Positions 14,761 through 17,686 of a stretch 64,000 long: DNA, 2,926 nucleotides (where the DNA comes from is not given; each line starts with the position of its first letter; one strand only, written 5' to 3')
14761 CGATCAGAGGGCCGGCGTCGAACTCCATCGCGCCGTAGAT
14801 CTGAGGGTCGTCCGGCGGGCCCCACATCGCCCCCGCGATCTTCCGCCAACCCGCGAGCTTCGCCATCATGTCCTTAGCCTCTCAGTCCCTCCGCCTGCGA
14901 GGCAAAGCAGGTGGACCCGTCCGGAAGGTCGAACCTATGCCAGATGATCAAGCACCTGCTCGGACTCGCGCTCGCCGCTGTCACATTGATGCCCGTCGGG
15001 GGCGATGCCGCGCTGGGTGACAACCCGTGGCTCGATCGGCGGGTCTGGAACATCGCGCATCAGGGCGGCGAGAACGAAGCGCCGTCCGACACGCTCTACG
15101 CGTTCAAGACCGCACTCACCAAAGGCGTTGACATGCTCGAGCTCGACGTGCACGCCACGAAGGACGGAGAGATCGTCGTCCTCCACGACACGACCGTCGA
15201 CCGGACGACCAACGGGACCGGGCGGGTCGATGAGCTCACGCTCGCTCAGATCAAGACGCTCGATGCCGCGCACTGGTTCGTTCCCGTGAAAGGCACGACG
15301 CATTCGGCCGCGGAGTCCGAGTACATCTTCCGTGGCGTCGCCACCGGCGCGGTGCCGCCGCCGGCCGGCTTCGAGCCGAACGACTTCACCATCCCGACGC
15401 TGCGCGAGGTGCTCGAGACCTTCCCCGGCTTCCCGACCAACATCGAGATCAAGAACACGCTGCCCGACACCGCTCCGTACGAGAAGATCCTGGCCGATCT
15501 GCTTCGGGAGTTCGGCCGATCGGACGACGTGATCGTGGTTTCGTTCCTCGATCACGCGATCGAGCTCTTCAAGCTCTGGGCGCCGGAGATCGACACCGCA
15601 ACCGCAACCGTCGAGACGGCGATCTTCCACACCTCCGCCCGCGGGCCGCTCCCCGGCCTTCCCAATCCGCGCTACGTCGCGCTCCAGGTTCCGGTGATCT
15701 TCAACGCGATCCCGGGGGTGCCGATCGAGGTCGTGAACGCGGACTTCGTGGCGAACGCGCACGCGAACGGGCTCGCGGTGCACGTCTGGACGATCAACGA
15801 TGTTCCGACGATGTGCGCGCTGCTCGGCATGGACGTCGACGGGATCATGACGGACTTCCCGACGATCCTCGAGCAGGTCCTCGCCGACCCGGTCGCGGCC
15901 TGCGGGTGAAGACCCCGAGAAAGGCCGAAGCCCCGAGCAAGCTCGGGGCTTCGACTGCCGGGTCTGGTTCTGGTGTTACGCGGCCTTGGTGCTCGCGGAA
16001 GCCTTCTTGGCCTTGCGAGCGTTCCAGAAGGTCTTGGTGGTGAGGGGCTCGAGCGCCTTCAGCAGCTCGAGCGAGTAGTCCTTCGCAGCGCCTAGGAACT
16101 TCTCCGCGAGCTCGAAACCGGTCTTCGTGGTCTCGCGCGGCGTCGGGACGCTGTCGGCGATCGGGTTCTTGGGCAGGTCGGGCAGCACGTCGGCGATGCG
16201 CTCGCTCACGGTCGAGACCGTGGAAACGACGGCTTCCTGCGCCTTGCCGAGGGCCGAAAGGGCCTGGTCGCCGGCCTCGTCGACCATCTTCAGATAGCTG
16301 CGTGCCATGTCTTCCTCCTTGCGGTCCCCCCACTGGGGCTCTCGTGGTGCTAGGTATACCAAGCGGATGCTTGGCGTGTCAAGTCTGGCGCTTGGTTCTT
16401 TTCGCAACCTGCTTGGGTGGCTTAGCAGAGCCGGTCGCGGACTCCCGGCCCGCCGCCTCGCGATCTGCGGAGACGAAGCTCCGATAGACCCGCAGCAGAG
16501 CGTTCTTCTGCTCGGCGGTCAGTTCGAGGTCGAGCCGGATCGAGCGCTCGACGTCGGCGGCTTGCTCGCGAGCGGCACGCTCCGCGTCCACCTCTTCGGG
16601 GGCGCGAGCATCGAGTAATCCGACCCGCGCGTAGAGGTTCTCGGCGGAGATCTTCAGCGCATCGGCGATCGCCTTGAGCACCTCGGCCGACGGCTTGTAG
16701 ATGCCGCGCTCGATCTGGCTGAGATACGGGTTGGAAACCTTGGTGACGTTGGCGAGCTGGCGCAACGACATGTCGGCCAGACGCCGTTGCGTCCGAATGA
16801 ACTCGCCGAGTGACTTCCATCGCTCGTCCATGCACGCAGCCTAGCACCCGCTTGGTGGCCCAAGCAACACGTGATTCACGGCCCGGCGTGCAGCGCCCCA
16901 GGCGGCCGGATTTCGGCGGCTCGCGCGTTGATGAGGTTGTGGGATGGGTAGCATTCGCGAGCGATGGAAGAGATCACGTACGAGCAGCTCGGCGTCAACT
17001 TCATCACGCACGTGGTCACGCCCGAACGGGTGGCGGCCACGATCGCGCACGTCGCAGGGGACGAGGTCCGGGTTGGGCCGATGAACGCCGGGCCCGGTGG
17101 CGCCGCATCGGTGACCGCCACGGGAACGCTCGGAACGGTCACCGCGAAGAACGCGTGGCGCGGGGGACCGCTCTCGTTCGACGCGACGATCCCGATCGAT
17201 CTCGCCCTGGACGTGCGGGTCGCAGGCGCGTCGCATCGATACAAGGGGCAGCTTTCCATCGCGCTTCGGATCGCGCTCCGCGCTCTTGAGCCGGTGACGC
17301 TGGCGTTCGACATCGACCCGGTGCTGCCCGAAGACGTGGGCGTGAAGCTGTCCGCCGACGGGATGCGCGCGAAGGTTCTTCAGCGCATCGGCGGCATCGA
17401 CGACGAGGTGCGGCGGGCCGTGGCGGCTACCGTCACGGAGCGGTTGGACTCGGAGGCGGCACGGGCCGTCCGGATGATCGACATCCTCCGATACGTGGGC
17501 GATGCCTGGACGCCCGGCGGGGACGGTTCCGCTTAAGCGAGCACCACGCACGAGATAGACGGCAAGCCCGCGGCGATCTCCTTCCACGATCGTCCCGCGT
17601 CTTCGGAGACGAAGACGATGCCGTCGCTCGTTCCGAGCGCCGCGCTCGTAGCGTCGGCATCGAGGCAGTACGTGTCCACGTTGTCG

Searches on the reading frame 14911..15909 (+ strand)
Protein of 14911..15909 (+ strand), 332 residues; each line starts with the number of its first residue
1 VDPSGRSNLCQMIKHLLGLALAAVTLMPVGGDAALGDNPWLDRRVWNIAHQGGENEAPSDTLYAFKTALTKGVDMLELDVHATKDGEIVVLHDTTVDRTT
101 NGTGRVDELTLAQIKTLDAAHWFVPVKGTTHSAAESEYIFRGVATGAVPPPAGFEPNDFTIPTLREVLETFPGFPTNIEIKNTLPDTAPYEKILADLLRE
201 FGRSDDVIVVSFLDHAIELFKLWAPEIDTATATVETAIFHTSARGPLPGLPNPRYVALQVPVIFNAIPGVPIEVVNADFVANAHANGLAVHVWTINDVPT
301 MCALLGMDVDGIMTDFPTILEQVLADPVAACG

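Call 3: search_protein_families(library=pfam, proteins=[window:14911-15909:+], max_evalue=0.01)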
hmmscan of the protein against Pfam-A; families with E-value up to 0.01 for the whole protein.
window:14911-15909:+ (332 aa): 2 families
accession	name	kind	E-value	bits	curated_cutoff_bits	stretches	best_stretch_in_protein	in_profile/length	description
PF03009.23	GDPD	-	8.5e-44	150.9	23.6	1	50-317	1-242/244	Glycerophosphoryl diester phosphodiesterase family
PF00388.25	PI-PLC-X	-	0.0029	17.7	23.1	1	63-96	30-63/144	Phosphatidylinositol-specific phospholipase C, X domain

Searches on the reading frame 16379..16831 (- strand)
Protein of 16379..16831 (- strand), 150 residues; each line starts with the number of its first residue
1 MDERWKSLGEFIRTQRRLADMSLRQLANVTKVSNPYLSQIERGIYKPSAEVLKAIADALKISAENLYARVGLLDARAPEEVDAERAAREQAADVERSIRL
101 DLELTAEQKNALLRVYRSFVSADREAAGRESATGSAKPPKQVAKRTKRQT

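Call 3: search_protein_families(library=pfam, proteins=[window:16379-16831:-], max_evalue=0.01)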
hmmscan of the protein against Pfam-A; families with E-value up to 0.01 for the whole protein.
window:16379-16831:- (150 aa): 5 families
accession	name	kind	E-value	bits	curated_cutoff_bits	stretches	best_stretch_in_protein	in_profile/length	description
PF01381.28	HTH_3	-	1.4e-13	51.1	23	1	12-64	1-53/55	Helix-turn-helix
PF13560.12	HTH_31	-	5.6e-11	43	27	1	8-64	2-59/64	Helix-turn-helix domain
PF12844.13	HTH_19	-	4.9e-08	33.2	30.2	1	9-71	1-63/64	Helix-turn-helix domain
PF13413.12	HTH_25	-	2.5e-05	24.5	24.6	1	13-64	3-60/62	Helix-turn-helix domain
PF13443.12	HTH_26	-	0.0012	19.4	22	1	19-66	9-57/63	Cro/C1-type HTH DNA-binding domain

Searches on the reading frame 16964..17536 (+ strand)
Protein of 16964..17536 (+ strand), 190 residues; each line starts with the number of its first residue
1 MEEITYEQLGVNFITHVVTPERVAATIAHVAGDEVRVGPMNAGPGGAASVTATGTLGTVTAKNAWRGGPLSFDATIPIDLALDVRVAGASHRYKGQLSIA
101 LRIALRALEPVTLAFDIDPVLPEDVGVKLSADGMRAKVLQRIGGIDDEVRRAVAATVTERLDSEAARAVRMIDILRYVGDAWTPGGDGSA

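Call 3: search_protein_families(library=pfam, proteins=[window:16964-17536:+], max_evalue=0.01)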
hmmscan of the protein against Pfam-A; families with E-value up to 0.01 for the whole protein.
window:16964-17536:+ (190 aa): 0 families

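Call 4: search_protein_families(library=ncbifam, proteins=[window:16964-17536:+], max_evalue=0.01)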
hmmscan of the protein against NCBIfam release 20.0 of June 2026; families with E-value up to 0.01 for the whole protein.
window:16964-17536:+ (190 aa): 0 families

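Call 56: search_protein_families(library=padloc, proteins=[window:16964-17536:+], max_evalue=0.01)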
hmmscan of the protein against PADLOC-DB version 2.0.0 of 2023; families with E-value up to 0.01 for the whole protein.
window:16964-17536:+ (190 aa): 0 families
